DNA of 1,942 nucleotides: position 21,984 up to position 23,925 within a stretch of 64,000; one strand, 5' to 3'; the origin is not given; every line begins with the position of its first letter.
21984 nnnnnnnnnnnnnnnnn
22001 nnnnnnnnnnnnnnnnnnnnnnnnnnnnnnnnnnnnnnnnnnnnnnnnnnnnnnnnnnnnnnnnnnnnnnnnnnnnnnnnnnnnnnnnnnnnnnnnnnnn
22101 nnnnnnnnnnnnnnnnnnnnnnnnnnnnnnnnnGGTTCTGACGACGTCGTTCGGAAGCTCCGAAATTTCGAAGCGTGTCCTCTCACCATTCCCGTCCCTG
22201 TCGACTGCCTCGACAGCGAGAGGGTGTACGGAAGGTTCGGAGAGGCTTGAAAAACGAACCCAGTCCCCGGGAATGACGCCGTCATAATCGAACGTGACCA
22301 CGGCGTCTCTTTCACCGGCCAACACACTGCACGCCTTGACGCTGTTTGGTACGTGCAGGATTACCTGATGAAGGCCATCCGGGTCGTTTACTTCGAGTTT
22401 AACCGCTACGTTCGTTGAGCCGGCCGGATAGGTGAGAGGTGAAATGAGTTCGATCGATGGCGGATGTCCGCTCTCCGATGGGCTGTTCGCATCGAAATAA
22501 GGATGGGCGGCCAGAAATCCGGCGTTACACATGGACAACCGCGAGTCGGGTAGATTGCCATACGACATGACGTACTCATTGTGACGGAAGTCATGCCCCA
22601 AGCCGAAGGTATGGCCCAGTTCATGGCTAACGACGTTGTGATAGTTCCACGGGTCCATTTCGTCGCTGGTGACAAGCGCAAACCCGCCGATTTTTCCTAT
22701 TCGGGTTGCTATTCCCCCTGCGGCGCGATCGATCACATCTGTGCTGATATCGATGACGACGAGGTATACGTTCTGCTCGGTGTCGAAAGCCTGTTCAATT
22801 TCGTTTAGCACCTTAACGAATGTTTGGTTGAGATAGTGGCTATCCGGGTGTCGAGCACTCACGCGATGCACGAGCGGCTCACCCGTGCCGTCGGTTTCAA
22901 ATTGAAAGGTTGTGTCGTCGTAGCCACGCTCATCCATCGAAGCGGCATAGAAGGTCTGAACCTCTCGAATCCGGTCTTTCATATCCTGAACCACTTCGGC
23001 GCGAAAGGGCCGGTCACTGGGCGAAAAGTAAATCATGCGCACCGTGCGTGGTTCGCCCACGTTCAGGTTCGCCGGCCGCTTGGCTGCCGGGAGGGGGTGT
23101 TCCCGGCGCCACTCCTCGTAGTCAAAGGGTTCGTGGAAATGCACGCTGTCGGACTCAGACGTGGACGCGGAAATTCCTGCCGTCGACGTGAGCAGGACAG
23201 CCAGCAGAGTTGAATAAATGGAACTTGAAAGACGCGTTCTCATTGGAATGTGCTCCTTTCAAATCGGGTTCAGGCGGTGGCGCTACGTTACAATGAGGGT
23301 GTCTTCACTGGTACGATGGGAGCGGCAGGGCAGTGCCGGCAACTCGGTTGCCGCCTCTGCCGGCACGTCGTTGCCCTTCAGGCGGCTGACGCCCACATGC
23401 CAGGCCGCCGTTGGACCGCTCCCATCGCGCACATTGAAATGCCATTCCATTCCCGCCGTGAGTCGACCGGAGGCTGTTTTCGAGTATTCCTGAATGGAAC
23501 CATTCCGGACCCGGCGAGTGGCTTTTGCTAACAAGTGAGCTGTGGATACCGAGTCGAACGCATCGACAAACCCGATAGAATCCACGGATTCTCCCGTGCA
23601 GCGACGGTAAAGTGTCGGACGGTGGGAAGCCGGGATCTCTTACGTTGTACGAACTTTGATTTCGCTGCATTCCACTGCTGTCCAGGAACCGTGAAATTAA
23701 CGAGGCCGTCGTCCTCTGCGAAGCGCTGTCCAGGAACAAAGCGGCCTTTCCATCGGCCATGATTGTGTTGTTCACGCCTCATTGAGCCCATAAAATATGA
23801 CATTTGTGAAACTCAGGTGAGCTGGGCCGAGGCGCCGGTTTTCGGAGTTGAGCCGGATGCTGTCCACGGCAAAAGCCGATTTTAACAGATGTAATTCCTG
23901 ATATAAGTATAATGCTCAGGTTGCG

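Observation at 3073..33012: Dense cluster of dockerin-like modules fused to metalloproteases and WD40 propellers, with candidate cohesin-like partners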

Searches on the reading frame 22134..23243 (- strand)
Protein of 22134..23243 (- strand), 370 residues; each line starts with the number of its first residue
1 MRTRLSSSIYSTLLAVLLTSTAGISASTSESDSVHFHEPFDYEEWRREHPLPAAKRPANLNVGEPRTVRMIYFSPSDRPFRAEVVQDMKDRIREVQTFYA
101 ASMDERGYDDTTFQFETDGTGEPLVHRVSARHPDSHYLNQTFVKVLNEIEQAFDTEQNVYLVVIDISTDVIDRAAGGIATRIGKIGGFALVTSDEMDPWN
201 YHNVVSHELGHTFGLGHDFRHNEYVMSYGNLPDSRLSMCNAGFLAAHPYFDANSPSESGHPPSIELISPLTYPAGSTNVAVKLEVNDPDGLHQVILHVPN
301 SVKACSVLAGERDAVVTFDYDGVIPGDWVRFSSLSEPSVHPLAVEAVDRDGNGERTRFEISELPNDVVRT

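Call 19: search_protein_families(library=pfam, proteins=[window:22134-23243:-], max_evalue=0.01)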
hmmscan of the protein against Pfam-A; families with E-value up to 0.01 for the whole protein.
window:22134-23243:- (370 aa): 7 families
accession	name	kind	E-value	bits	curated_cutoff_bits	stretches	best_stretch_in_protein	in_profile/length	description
PF13688.12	Reprolysin_5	-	4.3e-06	27.5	27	1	137-223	68-163/196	Metallo-peptidase family M12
PF10462.15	Peptidase_M66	-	5.2e-05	22.8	20.6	1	172-234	164-230/306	Peptidase M66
PF13582.12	Reprolysin_3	-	0.00022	22.2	22.4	1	129-218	30-123/123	Metallo-peptidase family M12B Reprolysin-like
PF13574.12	Reprolysin_2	-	0.00027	21.3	27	1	192-227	116-151/195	Metallo-peptidase family M12B Reprolysin-like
PF12044.14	Metallopep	-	0.00046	19.3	27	0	93-128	136-170/427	Putative peptidase family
PF13583.11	Reprolysin_4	-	0.00071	19.7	22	1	186-234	127-168/203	Metallo-peptidase family M12B Reprolysin-like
PF00413.30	Peptidase_M10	-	0.0022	18.3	24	1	196-223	103-130/159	Matrixin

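Call 62: search_protein_families(library=ncbifam, proteins=[window:22134-23243:-], max_evalue=1)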
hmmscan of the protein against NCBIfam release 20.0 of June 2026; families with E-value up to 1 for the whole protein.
window:22134-23243:- (370 aa): 4 families
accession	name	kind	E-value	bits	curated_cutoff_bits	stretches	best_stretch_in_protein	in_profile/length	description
NF033823.0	archmetzin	subfamily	0.039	13.9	145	1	203-227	124-147/170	archaemetzincin family Zn-dependent metalloprotease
TIGR03952.1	metzin_BF0631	equivalog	0.072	12.1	208.1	1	200-223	231-254/351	zinc-dependent metalloproteinase lipoprotein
TIGR03296.1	M6dom_TIGR03296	domain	0.097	12.5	110.8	1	192-221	156-186/286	M6 family metalloprotease domain-containing protein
NF041905.1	MXAN_2677_2678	equivalog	0.2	10.6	250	1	202-221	185-204/283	myxosortase-dependent metalloprotease, MXAN_2677/MXAN_2678 family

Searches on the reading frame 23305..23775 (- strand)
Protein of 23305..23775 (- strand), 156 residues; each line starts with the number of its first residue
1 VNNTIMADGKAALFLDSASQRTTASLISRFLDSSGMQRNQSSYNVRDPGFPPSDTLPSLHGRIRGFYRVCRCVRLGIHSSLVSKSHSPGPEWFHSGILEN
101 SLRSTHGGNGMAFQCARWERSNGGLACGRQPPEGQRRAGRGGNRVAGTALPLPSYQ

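Call 76: search_protein_families(library=pfam, proteins=[window:23305-23775:-], max_evalue=0.001)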
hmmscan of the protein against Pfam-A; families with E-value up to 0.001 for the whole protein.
window:23305-23775:- (156 aa): 0 families
